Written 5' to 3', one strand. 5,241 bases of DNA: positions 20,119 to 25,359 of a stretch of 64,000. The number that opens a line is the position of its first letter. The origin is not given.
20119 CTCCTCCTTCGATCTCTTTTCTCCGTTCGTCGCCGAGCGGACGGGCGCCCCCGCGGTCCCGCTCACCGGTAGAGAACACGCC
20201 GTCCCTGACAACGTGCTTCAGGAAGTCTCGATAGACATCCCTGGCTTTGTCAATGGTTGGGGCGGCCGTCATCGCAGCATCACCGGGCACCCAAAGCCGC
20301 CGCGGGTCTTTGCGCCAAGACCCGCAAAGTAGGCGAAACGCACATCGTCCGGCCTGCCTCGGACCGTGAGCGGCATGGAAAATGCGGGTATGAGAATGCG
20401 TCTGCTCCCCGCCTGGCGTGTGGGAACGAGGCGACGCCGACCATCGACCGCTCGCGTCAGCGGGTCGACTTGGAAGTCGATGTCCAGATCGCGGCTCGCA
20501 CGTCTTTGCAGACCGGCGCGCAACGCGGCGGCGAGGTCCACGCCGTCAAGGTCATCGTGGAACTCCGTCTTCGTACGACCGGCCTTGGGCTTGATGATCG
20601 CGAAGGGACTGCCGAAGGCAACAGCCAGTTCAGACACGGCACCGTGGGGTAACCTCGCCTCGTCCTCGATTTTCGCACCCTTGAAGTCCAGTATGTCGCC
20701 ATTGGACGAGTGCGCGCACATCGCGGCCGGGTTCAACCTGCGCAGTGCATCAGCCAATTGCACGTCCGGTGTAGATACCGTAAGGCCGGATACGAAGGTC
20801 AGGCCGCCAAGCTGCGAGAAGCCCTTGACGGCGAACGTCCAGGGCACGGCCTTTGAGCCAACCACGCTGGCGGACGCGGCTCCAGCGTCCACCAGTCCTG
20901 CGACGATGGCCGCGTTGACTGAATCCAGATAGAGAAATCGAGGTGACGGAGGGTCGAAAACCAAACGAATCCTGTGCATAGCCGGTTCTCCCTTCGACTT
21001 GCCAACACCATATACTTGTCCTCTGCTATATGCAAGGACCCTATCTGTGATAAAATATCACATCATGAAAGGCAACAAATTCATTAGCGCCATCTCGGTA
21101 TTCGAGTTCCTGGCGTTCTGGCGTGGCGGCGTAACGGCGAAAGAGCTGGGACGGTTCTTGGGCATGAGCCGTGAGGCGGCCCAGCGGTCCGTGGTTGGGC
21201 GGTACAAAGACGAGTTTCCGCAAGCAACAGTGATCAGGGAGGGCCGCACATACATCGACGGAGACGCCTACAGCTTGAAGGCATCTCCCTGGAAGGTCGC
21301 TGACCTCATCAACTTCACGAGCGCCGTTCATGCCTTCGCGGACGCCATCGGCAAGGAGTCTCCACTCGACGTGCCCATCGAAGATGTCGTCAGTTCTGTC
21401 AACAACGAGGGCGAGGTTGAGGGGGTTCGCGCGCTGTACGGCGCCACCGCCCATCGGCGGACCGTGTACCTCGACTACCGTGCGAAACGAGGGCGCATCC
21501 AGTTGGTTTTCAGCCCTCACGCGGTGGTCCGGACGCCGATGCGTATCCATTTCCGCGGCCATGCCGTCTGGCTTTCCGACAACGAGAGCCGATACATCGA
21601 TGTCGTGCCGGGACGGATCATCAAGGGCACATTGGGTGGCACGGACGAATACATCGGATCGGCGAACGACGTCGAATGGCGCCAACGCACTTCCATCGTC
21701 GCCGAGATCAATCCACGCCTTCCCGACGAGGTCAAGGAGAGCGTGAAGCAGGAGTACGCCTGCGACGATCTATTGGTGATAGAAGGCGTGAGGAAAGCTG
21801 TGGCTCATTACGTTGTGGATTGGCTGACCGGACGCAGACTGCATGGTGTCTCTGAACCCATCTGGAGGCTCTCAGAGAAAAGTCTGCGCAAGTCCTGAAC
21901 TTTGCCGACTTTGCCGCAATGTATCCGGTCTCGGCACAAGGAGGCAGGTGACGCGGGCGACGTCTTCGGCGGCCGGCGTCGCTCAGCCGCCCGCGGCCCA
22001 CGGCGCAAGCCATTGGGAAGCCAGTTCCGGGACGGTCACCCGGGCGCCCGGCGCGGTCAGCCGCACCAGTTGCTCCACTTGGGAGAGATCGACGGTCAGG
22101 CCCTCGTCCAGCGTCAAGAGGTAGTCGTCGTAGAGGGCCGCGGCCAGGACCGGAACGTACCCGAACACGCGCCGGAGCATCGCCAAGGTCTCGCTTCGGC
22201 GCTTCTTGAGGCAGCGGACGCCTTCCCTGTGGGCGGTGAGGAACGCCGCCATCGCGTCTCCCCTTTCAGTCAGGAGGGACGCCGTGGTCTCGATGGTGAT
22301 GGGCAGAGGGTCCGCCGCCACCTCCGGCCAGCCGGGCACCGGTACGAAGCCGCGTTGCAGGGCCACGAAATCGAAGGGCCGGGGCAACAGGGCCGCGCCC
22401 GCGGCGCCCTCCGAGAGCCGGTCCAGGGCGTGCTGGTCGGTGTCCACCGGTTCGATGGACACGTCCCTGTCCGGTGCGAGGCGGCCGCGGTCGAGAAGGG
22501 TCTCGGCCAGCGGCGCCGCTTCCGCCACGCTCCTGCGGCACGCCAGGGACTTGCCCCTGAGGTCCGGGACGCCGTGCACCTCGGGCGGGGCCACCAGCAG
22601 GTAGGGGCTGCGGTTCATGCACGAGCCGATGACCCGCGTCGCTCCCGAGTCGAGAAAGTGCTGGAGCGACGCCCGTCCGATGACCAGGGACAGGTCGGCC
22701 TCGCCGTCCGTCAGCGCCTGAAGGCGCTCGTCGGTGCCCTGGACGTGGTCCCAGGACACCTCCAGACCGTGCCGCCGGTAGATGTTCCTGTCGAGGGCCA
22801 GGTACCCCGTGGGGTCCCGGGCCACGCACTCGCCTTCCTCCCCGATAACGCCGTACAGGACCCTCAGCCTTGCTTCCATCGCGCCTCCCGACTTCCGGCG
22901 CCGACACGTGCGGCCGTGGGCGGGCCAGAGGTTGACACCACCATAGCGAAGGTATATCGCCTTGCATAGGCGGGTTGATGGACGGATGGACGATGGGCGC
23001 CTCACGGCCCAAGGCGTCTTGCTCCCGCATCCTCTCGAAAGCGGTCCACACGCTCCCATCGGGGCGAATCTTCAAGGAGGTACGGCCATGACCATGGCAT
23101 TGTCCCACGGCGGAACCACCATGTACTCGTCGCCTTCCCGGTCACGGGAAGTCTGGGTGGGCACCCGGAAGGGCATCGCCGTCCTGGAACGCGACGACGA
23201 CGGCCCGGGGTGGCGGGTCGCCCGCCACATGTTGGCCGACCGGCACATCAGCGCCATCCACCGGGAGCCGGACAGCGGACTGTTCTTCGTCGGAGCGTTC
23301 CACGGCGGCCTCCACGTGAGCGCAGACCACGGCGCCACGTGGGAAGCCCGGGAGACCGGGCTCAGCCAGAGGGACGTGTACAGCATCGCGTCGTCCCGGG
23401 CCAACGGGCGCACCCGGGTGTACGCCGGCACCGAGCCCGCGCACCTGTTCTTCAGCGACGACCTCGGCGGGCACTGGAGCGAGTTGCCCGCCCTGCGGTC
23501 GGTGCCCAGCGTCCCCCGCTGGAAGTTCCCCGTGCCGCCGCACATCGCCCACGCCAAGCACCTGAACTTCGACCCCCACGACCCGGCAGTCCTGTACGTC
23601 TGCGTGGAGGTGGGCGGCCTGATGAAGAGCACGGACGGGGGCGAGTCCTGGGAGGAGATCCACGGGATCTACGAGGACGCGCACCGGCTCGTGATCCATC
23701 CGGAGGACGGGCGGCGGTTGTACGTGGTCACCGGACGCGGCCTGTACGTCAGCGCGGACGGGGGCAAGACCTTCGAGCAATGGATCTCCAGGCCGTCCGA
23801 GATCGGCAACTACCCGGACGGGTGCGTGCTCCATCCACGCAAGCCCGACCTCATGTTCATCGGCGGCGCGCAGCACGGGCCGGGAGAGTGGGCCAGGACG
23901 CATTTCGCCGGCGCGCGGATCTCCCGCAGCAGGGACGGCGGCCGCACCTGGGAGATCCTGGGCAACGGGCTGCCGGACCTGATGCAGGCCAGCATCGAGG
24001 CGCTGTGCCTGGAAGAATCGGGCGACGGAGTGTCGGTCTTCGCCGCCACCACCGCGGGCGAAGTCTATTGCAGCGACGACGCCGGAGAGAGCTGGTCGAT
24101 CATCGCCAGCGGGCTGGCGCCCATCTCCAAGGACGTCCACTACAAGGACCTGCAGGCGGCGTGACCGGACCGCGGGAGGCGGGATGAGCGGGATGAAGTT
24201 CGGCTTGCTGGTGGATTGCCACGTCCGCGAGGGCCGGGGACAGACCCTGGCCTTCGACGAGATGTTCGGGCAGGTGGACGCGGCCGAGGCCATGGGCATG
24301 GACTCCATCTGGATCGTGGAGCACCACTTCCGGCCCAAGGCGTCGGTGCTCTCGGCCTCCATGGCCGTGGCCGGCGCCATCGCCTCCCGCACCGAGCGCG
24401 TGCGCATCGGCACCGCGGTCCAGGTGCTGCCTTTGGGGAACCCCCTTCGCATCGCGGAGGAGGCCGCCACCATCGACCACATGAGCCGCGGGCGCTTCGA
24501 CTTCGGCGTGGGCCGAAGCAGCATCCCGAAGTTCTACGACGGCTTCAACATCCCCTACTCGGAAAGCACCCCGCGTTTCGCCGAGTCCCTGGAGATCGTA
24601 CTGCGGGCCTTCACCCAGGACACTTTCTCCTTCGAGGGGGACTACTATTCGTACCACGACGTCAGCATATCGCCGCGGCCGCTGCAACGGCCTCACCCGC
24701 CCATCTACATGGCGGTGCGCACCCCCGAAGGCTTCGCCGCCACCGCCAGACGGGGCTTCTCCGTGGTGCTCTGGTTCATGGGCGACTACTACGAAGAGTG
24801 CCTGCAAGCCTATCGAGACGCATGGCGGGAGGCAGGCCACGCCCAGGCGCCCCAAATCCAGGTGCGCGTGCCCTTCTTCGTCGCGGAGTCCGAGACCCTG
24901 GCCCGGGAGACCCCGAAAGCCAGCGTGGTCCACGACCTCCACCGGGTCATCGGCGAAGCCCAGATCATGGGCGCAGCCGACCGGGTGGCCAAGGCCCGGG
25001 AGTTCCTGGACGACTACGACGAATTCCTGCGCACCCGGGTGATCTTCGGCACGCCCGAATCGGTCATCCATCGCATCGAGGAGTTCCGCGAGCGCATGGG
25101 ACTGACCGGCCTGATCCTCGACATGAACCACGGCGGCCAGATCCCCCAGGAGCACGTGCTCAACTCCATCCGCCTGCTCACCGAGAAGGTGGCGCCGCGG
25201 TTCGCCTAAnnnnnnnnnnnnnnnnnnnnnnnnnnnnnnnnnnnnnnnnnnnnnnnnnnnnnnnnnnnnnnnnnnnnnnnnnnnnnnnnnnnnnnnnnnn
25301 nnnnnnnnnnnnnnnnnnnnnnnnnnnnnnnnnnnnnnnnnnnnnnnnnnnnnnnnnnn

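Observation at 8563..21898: Type I-D-like CRISPR-Cas locus with non-canonical gene order and a short I-E-like repeat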

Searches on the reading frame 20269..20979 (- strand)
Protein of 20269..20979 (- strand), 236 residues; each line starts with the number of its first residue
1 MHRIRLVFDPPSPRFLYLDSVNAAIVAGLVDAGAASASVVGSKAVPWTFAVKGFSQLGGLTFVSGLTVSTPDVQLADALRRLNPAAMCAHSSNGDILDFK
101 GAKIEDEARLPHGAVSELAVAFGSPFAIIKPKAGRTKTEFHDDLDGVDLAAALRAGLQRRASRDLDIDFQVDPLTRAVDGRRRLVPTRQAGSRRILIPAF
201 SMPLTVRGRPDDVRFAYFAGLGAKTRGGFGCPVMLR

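Call 4: search_protein_families(library=padloc, proteins=[window:20269-20979:-], max_evalue=0.01)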
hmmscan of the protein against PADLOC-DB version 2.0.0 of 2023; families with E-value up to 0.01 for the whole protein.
window:20269-20979:- (236 aa): 8 families
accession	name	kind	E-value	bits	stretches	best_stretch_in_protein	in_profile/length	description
PDLC02045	Cas6d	-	5.4e-38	129.1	1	1-231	1-231/241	-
PDLC00956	Cas6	-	9.1e-10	37.4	1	111-231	78-198/200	CRISPR-associated endoribonuclease Cas6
PDLC01609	Cas6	-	2.3e-09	36.1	1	115-231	29-134/137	"CAS-I,CAS-II,CAS-III,CAS-IV,CAS-V,CAS-VI; crRNAmaturation"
PDLC01265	Cas6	-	3e-08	32.7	1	114-231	68-177/179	"CAS-I,CAS-II,CAS-III,CAS-IV,CAS-V,CAS-VI; crRNAmaturation"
PDLC01782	Cas6b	-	6.2e-05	21.1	1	119-232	122-231/235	-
PDLC01451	Cas6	-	8.1e-05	21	1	169-231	161-214/219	"CAS-I,CAS-II,CAS-III,CAS-IV,CAS-V,CAS-VI; crRNAmaturation"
PDLC01372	Cas6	-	0.0012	17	1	199-231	200-232/235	"CAS-I,CAS-II,CAS-III,CAS-IV,CAS-V,CAS-VI; crRNAmaturation"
PDLC02101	Cas6b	-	0.0029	15.5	1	199-231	184-216/218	-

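Call 5: search_protein_families(library=ncbifam, proteins=[window:20269-20979:-], max_evalue=0.01)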
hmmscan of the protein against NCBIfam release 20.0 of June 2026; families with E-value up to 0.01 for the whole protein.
window:20269-20979:- (236 aa): 2 families
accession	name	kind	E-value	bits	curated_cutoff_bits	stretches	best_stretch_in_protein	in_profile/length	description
TIGR01877.1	cas_cas6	equivalog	3.4e-09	37.4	58.65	1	111-231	78-198/200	CRISPR-associated endoribonuclease Cas6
NF010799.0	PRK14203.1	equivalog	0.0018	18.3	129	1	21-70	46-93/132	fluoride efflux transporter CrcB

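Call 6: search_protein_families(library=pfam, proteins=[window:20269-20979:-], max_evalue=0.01)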
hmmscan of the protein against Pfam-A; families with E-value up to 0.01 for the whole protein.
window:20269-20979:- (236 aa): 1 family
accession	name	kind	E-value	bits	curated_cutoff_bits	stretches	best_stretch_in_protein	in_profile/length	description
PF01881.21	Cas_Cas6_C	-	6.6e-07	30.6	23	1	148-231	42-122/125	CRISPR associated protein Cas6, C-terminal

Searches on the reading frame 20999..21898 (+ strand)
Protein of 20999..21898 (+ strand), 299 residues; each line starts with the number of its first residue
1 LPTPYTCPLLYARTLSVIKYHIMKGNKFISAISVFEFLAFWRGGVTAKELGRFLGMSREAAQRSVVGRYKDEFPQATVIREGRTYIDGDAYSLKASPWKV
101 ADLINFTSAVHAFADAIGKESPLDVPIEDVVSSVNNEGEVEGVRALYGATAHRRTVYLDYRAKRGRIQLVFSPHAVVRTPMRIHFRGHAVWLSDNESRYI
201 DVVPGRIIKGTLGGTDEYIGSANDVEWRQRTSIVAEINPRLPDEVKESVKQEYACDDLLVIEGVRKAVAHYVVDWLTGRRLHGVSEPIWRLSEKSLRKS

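Call 4: search_protein_families(library=padloc, proteins=[window:20999-21898:+], max_evalue=0.01)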
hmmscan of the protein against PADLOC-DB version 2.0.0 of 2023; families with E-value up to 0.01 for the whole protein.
window:20999-21898:+ (299 aa): 0 families

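Call 5: search_protein_families(library=ncbifam, proteins=[window:20999-21898:+], max_evalue=0.01)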
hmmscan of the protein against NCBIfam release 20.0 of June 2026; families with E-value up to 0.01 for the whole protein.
window:20999-21898:+ (299 aa): 0 families

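Call 6: search_protein_families(library=pfam, proteins=[window:20999-21898:+], max_evalue=0.01)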
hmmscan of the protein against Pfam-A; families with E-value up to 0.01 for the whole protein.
window:20999-21898:+ (299 aa): 0 families

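Call 11: search_protein_families(library=pfam, proteins=[window:21065-21895:+], max_evalue=10)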
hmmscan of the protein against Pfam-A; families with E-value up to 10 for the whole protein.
seq(277 aa): 1 family
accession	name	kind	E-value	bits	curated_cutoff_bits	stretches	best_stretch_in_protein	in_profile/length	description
PF12802.13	MarR_2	-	0.037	14.6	27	1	21-43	19-41/61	MarR family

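Call 18: search_solved_structures(query=A1, max_evalue=10, show_alignments=2)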
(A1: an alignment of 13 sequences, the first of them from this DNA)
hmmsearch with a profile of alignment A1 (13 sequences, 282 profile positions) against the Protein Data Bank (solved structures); distinct sequences matched with E-value up to 10: 5.
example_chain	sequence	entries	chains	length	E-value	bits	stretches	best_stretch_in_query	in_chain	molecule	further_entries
7t8k_A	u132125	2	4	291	6.9e-22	81.5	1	4-257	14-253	BrxR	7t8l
9c5g_A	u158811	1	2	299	5.5e-11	45.7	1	8-256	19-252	CapW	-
7tb6_A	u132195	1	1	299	1.3e-09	41.2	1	103-277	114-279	S. maltophilia CapW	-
7qfz_A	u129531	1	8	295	1.1e-08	38.2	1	99-255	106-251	WYL domain-containing protein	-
7tb5_A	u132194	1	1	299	3.3e-06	30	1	8-259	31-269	WYL domain-containing protein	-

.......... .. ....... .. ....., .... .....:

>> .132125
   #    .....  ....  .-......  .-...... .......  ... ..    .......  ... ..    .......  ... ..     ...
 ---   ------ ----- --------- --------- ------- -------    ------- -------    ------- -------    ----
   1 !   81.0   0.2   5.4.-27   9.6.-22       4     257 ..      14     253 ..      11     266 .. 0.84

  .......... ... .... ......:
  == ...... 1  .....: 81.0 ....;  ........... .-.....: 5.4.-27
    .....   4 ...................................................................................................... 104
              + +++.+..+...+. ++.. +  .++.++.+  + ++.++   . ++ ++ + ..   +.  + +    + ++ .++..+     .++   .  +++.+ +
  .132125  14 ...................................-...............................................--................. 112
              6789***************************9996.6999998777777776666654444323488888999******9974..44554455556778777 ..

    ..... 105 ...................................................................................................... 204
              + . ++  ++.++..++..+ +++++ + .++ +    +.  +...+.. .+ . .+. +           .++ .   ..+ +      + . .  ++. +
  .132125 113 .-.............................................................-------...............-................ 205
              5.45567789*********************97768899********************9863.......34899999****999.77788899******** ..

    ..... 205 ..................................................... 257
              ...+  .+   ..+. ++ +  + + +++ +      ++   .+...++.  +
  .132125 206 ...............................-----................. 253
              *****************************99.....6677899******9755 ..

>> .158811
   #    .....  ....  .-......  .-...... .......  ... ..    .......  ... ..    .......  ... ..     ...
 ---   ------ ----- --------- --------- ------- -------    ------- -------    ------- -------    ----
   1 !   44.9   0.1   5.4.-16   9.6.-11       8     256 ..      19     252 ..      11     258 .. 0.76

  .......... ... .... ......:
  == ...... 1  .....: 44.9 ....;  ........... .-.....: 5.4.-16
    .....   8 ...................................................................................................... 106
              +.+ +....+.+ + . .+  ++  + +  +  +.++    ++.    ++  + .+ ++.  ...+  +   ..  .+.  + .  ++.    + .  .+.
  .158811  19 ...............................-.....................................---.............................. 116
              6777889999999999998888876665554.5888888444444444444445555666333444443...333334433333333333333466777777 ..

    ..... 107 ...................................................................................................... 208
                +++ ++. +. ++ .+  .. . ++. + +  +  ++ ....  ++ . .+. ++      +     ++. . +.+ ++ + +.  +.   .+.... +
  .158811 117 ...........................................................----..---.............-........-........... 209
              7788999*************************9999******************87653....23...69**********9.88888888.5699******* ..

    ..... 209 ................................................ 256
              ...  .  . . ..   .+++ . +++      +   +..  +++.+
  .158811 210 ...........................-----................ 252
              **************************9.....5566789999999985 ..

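Call 19: search_protein_families(library=pfam, alignment_id=A1, max_evalue=1)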
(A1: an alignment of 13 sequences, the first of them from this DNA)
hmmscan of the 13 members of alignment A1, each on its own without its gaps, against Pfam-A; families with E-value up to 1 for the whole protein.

A. member 1, seq(277 aa): 1 family
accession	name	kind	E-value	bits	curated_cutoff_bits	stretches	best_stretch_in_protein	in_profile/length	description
PF12802.13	MarR_2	-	0.037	14.6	27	1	21-43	19-41/61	MarR family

B. families by the number of members that match (of 13 scanned): 10 families
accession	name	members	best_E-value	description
PF13280.12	WYL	7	3.7e-05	WYL domain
PF13384.12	HTH_23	2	0.013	Homeodomain-like domain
PF12802.13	MarR_2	2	0.037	MarR family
PF13551.12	HTH_29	1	0.013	Winged helix-turn helix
PF13404.12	HTH_AsnC-type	1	0.024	AsnC-type helix-turn-helix domain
PF12518.13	DUF3721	1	0.052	Protein of unknown function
PF08222.17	HTH_CodY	1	0.065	CodY helix-turn-helix domain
PF03683.19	UPF0175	1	0.16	Uncharacterised protein family (UPF0175)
PF09339.16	HTH_IclR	1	0.19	IclR helix-turn-helix domain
PF01978.25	TrmB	1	0.2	Sugar-specific transcriptional regulator TrmB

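Call 48: search_protein_families(library=padloc, proteins=[window:20999-21898:+], max_evalue=0.001)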
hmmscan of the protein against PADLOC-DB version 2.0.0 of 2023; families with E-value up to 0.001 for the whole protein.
window:20999-21898:+ (299 aa): 0 families

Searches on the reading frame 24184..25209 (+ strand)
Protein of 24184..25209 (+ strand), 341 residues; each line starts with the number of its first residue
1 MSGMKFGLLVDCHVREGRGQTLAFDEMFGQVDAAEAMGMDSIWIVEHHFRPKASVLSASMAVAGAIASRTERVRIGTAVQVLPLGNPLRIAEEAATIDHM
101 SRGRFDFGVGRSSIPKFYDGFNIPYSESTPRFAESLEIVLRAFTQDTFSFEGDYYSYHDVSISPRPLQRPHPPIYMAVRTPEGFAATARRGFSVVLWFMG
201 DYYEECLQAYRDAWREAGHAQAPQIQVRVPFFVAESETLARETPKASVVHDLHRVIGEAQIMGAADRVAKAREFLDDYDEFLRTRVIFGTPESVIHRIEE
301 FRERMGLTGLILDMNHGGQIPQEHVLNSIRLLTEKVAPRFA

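Call 47: search_protein_families(library=pfam, proteins=[window:24184-25209:+], max_evalue=0.0001)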
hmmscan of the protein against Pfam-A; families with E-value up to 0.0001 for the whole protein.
window:24184-25209:+ (341 aa): 1 family
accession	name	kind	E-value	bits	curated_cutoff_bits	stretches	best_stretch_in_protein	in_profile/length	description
PF00296.26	Bac_luciferase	-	1.6e-62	212.2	27.9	1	4-304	1-310/314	Luciferase-like monooxygenase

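Call 69: find_encoding_contigs(protein=window:24184-25209:+, flank=1000, max_places=3)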
Protein window:24184-25209:+ (341 aa): no gene with exactly this product is on record in the collection.
